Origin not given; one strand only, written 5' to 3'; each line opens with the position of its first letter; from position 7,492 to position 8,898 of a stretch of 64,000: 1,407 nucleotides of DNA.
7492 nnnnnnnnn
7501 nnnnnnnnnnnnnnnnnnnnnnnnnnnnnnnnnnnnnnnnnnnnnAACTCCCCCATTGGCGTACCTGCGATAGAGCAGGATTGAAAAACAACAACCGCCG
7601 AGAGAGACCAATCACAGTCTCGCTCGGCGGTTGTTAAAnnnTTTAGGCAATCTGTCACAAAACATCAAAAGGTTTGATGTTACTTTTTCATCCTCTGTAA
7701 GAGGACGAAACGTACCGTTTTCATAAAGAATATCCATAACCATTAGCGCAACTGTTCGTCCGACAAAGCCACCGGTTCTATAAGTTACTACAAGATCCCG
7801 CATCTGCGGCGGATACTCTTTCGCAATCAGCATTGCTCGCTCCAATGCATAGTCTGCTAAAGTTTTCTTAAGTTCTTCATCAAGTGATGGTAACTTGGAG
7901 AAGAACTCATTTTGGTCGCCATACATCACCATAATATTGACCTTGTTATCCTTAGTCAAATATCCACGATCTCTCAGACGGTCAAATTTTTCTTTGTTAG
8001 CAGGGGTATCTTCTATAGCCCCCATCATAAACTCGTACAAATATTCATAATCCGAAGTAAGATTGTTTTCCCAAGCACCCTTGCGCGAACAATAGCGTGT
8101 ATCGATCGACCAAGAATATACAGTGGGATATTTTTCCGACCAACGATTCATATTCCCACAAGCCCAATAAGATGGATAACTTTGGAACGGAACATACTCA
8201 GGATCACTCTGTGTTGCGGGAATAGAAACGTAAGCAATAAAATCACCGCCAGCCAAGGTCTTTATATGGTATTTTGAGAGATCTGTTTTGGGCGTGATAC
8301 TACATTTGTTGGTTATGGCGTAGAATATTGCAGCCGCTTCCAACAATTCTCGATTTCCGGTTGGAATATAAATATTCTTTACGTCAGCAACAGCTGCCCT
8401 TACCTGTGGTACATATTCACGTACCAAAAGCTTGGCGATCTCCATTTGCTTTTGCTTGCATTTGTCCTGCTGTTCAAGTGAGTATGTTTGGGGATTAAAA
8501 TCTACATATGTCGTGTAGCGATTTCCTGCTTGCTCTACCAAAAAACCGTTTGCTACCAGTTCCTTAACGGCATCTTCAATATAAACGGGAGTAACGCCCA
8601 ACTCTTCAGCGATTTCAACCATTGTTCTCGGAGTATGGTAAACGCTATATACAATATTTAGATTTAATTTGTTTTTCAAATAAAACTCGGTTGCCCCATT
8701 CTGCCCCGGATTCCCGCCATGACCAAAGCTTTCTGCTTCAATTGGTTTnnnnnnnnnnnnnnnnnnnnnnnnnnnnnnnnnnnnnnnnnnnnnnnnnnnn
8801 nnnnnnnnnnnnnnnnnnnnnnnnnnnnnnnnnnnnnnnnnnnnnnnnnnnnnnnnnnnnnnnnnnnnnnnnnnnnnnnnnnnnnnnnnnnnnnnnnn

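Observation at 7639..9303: AT-rich single-gene island encoding a sigma factor fused to a ~370-aa cytoplasmic domain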

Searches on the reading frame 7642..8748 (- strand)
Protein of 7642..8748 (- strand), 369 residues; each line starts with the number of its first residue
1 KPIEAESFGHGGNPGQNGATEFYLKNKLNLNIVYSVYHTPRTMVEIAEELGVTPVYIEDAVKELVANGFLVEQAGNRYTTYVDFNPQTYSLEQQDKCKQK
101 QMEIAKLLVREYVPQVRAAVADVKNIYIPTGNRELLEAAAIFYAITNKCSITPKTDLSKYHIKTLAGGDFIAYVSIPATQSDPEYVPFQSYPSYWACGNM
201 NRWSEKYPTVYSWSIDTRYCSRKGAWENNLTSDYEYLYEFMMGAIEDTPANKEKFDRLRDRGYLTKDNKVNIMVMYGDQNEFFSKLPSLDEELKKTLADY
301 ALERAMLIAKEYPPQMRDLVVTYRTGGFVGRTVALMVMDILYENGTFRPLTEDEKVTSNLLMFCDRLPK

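Call 24: search_protein_representatives(protein=window:7642-8748:-)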
Query: 369 residues. Proteins with E-value up to 0.001 (for the whole library): 315; up to 1e-10: 187; up to 1e-30: 49. The best 150 are listed.
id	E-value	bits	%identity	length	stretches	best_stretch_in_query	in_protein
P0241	1.6e-131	455.1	54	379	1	2-369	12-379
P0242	1.1e-118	412.9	55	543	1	2-368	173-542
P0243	8.7e-108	377.0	60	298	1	72-368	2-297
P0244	3.2e-105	368.6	50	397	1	2-368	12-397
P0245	1.5e-86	307.1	47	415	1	2-302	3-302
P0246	3.9e-80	286.0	41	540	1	2-369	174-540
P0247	4.2e-76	272.7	50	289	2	9-150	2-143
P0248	1.0e-68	248.5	55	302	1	2-218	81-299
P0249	1.1e-62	228.6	54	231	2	26-205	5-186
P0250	1.6e-62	228.1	37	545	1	1-369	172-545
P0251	2.1e-61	224.4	40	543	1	2-369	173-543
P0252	3.8e-59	217.0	38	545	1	8-369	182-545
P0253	2.5e-58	214.3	38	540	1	2-368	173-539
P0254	1.1e-55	205.5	58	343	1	2-169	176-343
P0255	5.5e-53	196.7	35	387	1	1-368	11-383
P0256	1.5e-51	191.9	34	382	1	2-369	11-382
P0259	7.4e-49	183.1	34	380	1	2-368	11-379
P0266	7.6e-41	156.8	32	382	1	5-369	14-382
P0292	6.8e-30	120.7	31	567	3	158-355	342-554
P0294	3.6e-29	118.4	30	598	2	123-368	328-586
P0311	1.0e-24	103.7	30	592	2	211-368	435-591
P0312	1.5e-24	103.1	29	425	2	125-364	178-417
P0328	1.9e-22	96.2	27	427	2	123-366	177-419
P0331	9.3e-22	94.0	29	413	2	124-364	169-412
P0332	1.2e-21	93.6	28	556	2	126-369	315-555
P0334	4.1e-21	91.8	27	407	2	140-368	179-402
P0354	2.6e-18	82.6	28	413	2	123-364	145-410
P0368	8.4e-17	77.7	28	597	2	124-367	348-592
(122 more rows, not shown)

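Call 27: find_encoding_contigs(protein=P0256, flank=4000, max_places=4)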
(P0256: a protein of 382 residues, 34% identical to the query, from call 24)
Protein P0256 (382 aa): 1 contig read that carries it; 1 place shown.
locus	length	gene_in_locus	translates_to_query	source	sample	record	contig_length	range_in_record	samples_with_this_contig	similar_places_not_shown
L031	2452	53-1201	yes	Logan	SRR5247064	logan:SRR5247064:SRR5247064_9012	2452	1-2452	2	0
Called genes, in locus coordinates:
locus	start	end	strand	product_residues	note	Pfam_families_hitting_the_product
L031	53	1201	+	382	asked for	-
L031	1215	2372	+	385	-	-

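Call 29: find_encoding_contigs(protein=P0259, flank=5000, max_places=4)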
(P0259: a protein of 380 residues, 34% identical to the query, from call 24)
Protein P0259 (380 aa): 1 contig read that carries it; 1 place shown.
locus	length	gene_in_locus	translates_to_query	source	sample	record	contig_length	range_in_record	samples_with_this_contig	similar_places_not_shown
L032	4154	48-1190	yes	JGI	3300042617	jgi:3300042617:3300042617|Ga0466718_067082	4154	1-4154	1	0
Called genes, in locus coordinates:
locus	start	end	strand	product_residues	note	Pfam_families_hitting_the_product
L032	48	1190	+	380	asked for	-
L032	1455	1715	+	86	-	-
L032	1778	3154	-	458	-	PF00815:Histidinol_dh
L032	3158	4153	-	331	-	?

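Call 30: find_encoding_contigs(protein=P0266, flank=5000, max_places=4)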
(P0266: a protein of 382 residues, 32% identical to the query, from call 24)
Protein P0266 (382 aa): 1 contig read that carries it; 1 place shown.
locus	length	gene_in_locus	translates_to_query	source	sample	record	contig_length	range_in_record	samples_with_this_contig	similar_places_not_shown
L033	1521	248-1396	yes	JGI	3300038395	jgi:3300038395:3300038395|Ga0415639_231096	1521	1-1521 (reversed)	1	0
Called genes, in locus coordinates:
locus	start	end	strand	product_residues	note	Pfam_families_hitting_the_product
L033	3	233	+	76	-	?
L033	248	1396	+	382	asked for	-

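Call 31: find_encoding_contigs(protein=P0241, flank=5000, max_places=4)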
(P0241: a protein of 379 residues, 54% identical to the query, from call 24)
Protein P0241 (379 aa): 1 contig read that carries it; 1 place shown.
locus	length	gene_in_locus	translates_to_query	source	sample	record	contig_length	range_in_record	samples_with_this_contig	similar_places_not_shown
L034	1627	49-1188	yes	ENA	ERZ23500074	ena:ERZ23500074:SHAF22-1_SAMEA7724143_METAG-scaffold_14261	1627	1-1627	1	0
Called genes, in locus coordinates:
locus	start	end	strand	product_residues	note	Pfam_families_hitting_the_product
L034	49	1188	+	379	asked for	-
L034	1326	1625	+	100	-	?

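Call 50: predict_structure(alignment_id=A2)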
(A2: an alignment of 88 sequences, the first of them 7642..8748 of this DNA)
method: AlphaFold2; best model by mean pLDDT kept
length: 369 residues; sequences in the alignment: 88
mean_pLDDT: 94.6   pTM: 0.90
mean pLDDT of the five models: 94.6, 94.6, 94.2, 94.1, 93.5
residues with pLDDT >= 90: 327; 70-90: 41; 50-70: 1; < 50: 0
segments of 3 or more residues with pLDDT < 50: none
pLDDT, mean of each block of 10 residues (from residue 1): 89 89 96 97 97 97 98 96 95 94 97 98 96 97 95 89 96 96 92 90 94 95 88 97 96 97 95 96 95 88 94 95 93 97 97 94 96
secondary structure, 60 per line:
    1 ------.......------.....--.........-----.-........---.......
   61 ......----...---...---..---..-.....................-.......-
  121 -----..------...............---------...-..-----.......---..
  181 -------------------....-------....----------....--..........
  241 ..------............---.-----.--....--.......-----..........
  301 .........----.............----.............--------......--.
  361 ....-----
elements in order: E7-13 H20-24 H27-35 H43-50 H54-66 E71-73 E77-79 H91-111 H113-119 H134-148 E169-175 E200-203 E211-214 H225-228 H231-242 H249-260 E273-276 H279-285 H291-309 H314-326 H331-343 H352-357 E360-364

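Call 53: search_solved_structures(query=A2, max_evalue=1)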
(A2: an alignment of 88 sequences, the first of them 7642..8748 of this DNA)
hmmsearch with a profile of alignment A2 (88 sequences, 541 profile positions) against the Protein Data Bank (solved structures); distinct sequences matched with E-value up to 1: 18.
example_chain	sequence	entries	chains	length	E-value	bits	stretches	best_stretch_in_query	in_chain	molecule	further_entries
3hug_A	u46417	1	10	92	1.8e-05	26.9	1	94-156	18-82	RNA polymerase sigma factor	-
6dv9_F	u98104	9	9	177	8.7e-05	24.6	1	96-156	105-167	ECF RNA polymerase sigma factor SigL | RNA polymerase sigma factor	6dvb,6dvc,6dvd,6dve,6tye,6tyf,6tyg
2q1z_A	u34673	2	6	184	0.0002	23.4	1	8-157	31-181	RpoE, ECF SigE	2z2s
5wuq_A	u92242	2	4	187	0.00047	22.1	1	8-158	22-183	ECF RNA polymerase sigma factor SigW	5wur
6in7_B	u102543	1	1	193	0.00051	22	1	2-157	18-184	RNA polymerase sigma-H factor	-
5uxx_A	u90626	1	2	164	0.00055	21.9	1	17-163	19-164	RNA polymerase sigma factor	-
8z6g_B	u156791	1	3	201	0.00057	21.9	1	2-157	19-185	RNA polymerase sigma factor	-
6jcy_F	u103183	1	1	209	0.00068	21.6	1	14-156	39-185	ECF RNA polymerase sigma factor SigH,ECF RNA polymerase sigma factor SigE,ECF RNA polymera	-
5zx2_F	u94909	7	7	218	0.0019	20.2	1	14-156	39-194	ECF RNA polymerase sigma factor SigH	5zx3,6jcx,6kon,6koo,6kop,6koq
1h3l_A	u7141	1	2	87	0.0042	19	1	11-71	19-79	RNA POLYMERASE SIGMA FACTOR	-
9m9d_F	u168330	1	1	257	0.017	17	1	7-164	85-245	ECF RNA polymerase sigma factor SigE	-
9m9e_F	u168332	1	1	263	0.018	16.9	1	7-164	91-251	ECF RNA polymerase sigma factor SigE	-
9m98_F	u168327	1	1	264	0.018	16.9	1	7-164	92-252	ECF RNA polymerase sigma factor SigE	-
6jhe_A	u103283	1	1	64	0.053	15.4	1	105-158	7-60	ECF RNA polymerase sigma factor SigW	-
1fse_A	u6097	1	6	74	0.1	14.4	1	113-155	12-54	GERE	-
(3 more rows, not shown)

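Call 56: fold_search(model_id=the predicted structure, library=pdb)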
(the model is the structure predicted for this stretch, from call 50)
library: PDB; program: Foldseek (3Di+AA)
matches with E <= 10: 1103; with E <= 0.001: 0
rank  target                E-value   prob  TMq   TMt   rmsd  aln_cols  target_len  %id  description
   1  4xe7                  3.5e-02  0.07  0.07  0.07  22.4       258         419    7  Bacillus thuringiensis ParM in apo form (released 2016-03-09)
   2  6z74_D                4.6e-02  0.25  0.14  0.21  20.7       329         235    8  Structure of the transcriptional repressor Atu1419 (VanR) in complex with a fortuitous citrate from agrobacterium fabr (released 2020-12-02)
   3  6za7_B                5.4e-02  0.23  0.14  0.21  18.9       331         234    8  Structure of the apo transcriptional repressor Atu1419 (VanR) from agrobacterium fabrum (released 2020-12-02)
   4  4o5v                  5.8e-02  0.91  0.13  0.21  15.2        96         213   18  Crystal structure of T. acidophilum IdeR (released 2014-11-05)
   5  6za7_C                5.8e-02  0.20  0.14  0.20  21.8       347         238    8  Structure of the apo transcriptional repressor Atu1419 (VanR) from agrobacterium fabrum (released 2020-12-02)
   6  3fms                  6.1e-02  0.60  0.13  0.21  12.5       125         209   15  Crystal structure of TM0439, a GntR transcriptional regulator (released 2009-02-10)
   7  1mkm_B                6.1e-02  0.16  0.15  0.21  17.9       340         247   13  CRYSTAL STRUCTURE OF THE THERMOTOGA MARITIMA ICLR (released 2002-09-11)
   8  5tjj_A                6.1e-02  0.13  0.13  0.18  21.0       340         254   13  Crystal structure of IcIR transcriptional regulator from Alicyclobacillus acidocaldarius (released 2016-10-26)
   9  4o6j                  7.2e-02  0.92  0.13  0.21  17.1        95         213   13  Crystal sturucture of T. acidophilum IdeR (released 2014-05-21)
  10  4p9u_A                9.6e-02  0.10  0.13  0.17  21.3       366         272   12  FadR, Fatty Acid Responsive Transcription Factor from Vibrio cholerae, in Complex with DNA (released 2015-02-04)
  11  5h1a_B                1.3e-01  0.91  0.14  0.21  14.5       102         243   13  Crystal structure of an IclR homolog from Microbacterium sp. strain HM58-2 (released 2017-01-18)
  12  6za7_A                1.3e-01  0.14  0.14  0.20  21.4       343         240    8  Structure of the apo transcriptional repressor Atu1419 (VanR) from agrobacterium fabrum (released 2020-12-02)
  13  5y6i_A                1.4e-01  0.92  0.14  0.21  14.1       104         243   13  Crystal structure of Pseudomonas aeruginosa HmgR (released 2018-08-15)
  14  1mkm_A                1.4e-01  0.92  0.15  0.22  13.2       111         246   14  CRYSTAL STRUCTURE OF THE THERMOTOGA MARITIMA ICLR (released 2002-09-11)
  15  3mcz_A                1.4e-01  0.89  0.13  0.14   6.9        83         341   16  The Structure of an O-methyltransferase family protein from Burkholderia thailandensis. (released 2010-05-26)
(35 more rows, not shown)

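Call 59: fold_search(model_id=the predicted structure, library=viral)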
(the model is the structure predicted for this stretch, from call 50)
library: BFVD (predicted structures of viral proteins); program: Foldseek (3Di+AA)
matches with E <= 10: 719; with E <= 0.001: 0
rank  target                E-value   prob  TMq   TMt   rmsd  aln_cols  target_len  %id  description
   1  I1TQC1                7.9e-03  0.23  0.14  0.08  25.0       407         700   10  (no name in the UniProt tables at hand)
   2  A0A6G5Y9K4            3.2e-02  0.66  0.14  0.21  18.7       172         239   15  (no name in the UniProt tables at hand)
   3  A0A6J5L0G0            4.5e-02  1.00  0.13  0.31   1.5        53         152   23  Uncharacterized protein [uncultured Caudovirales phage]
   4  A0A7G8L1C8            5.1e-02  0.18  0.14  0.16  21.8       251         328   14  Uncharacterized protein [Escherichia phage Mt1B1_P17]
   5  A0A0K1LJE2            7.9e-02  0.99  0.12  0.31   3.2        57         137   23  (no name in the UniProt tables at hand)
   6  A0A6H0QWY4            8.4e-02  1.00  0.13  0.31   2.3        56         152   25  (no name in the UniProt tables at hand)
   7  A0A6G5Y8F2            8.4e-02  0.35  0.14  0.17  16.3       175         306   15  (no name in the UniProt tables at hand)
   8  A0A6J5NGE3            8.9e-02  0.12  0.12  0.17  27.4       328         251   12  Uncharacterized protein [uncultured Caudovirales phage]
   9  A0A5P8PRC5            1.1e-01  1.00  0.14  0.43   1.6        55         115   25  Uncharacterized protein [Vibrio phage phi50-12]
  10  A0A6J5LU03            1.1e-01  0.41  0.13  0.23  17.8       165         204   13  Transcription regulator TrmB, N-terminal [uncultured Caudovirales phage]
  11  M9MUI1                1.3e-01  1.00  0.14  0.45   1.5        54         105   17  (no name in the UniProt tables at hand)
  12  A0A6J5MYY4            1.5e-01  1.00  0.13  0.59   3.4        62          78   19  MarR family [uncultured Caudovirales phage]
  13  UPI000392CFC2         1.6e-01  1.00  0.14  0.67   1.9        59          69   15  (no name look-up for this kind of identifier)
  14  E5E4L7                1.7e-01  0.44  0.15  0.26  22.9       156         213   15  MotA activator of middle period transcription [Acinetobacter phage Acj61]
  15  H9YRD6                1.8e-01  0.99  0.13  0.60   2.2        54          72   15  (no name in the UniProt tables at hand)
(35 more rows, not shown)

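Call 67: search_protein_families(library=pfam, proteins=[P0312, P0328, P0331, P0334, P0354, P0292, P0294, P0311, P0368, P0332], max_evalue=0.01)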
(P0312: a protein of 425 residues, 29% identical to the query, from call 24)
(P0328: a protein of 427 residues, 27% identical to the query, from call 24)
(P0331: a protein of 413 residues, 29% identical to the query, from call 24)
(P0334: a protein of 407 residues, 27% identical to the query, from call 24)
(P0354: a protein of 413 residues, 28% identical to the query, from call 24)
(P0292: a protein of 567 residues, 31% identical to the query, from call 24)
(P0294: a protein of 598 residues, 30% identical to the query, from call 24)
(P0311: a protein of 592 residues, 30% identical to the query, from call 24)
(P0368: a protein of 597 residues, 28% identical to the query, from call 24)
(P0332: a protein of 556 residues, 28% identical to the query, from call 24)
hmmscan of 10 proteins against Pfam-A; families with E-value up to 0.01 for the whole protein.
P0312 (425 aa): 0 families

P0328 (427 aa): 0 families

P0331 (413 aa): 1 family
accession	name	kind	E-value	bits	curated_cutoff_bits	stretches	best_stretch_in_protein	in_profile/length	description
PF01047.28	MarR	-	0.0025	18.1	24.6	0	49-80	16-47/59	MarR family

P0334 (407 aa): 0 families

P0354 (413 aa): 2 families
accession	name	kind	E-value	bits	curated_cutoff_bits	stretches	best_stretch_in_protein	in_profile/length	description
PF01047.28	MarR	-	0.0011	19.2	24.6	0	35-69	14-48/59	MarR family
PF14394.12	DUF4423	-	0.0012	19.1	30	1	31-78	29-78/165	Domain of unknown function (DUF4423)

P0292 (567 aa): 16 families
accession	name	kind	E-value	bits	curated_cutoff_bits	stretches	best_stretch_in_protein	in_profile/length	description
PF04545.22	Sigma70_r4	-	3.4e-14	52.5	24.1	1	114-159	5-50/50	Sigma-70, region 4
PF08281.18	Sigma70_r4_2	-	2.7e-13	49.8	25.7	1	106-157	3-54/54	Sigma-70, region 4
PF04542.20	Sigma70_r2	-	2.4e-06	27.7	24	1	10-73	2-67/71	Sigma-70 region 2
PF13384.12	HTH_23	-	2.3e-05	24.5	24.6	1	115-148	3-37/50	Homeodomain-like domain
PF12840.13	HTH_20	-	2.5e-05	24.6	27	1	123-150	12-39/51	Helix-turn-helix domain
PF01022.26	HTH_5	-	7.9e-05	22.9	22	0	128-151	14-37/47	Bacterial regulatory protein, arsR family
PF00196.25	GerE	-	0.00014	21.9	23.5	1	114-153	3-41/57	Bacterial regulatory proteins, luxR family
PF01047.28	MarR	-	0.00024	21.4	24.6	0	209-250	14-55/59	MarR family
PF13412.12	HTH_24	-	0.00029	20.8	21.9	1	131-151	19-39/48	Winged helix-turn-helix DNA-binding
PF01726.22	LexA_DNA_bind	-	0.00035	20.7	23.7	0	212-248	25-62/65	LexA DNA binding domain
PF07638.17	Sigma70_ECF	-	0.00074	19.9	21.1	1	7-161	20-183/185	ECF sigma factor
PF08279.18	HTH_11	-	0.0019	18.5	25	0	117-152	1-38/55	HTH domain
PF14493.12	HTH_40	-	0.0025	18.5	27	0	125-157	8-40/89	Helix-turn-helix domain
PF01978.25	TrmB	-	0.0031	17.8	25.6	0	210-247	20-57/68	Sugar-specific transcriptional regulator TrmB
PF13936.12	HTH_38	-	0.0035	17.5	27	0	114-146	5-37/44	Helix-turn-helix domain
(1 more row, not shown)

P0294 (598 aa): 2 families
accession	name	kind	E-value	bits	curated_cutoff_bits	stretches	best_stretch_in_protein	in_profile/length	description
PF04545.22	Sigma70_r4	-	1.7e-08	34.3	24.1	1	109-154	5-50/50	Sigma-70, region 4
PF08281.18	Sigma70_r4_2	-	8.2e-08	32.2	25.7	1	102-152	4-54/54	Sigma-70, region 4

P0311 (592 aa): 5 families
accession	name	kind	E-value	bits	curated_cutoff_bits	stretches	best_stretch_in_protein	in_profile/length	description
PF08281.18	Sigma70_r4_2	-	4e-13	49.2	25.7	1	128-178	3-53/54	Sigma-70, region 4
PF04545.22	Sigma70_r4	-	6.6e-11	42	24.1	1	139-181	8-50/50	Sigma-70, region 4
PF14493.12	HTH_40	-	0.00032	21.4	27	0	152-178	13-39/89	Helix-turn-helix domain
PF13412.12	HTH_24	-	0.0022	18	21.9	0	155-172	21-38/48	Winged helix-turn-helix DNA-binding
PF24270.1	HTH_Cmi2_C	-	0.0083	16.8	27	0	219-266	73-120/125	Cmi2, C-terminal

P0368 (597 aa): 5 families
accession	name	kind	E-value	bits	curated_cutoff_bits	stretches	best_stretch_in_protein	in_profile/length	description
PF08281.18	Sigma70_r4_2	-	1.2e-09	38.1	25.7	1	100-150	3-53/54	Sigma-70, region 4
PF04545.22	Sigma70_r4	-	1.4e-08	34.6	24.1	1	107-153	4-50/50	Sigma-70, region 4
PF04542.20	Sigma70_r2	-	5.3e-06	26.6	24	1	10-73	2-67/71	Sigma-70 region 2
PF01978.25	TrmB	-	0.0017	18.6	25.6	0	205-243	21-59/68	Sugar-specific transcriptional regulator TrmB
PF14493.12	HTH_40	-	0.0028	18.3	27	0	115-156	4-49/89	Helix-turn-helix domain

P0332 (556 aa): 4 families
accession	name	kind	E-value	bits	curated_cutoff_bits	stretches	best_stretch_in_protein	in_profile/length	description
PF08281.18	Sigma70_r4_2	-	4.5e-12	45.9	25.7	1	101-150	4-53/54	Sigma-70, region 4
PF04545.22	Sigma70_r4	-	1.9e-10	40.5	24.1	1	108-153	5-50/50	Sigma-70, region 4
PF14493.12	HTH_40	-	0.0009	19.9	27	0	121-164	10-53/89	Helix-turn-helix domain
PF20543.3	CowN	-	0.0077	17.2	27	0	367-423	12-69/94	N2-fixation sustaining protein CowN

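Call 69: find_encoding_contigs(protein=P0312, flank=5000, max_places=4)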
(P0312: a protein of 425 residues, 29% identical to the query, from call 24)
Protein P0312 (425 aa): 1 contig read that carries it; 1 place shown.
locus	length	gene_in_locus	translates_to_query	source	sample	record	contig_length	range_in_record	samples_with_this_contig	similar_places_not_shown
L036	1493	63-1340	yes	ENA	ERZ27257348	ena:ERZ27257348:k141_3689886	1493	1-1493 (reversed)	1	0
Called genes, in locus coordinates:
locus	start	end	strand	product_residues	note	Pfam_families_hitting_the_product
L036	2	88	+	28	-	?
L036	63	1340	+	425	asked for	-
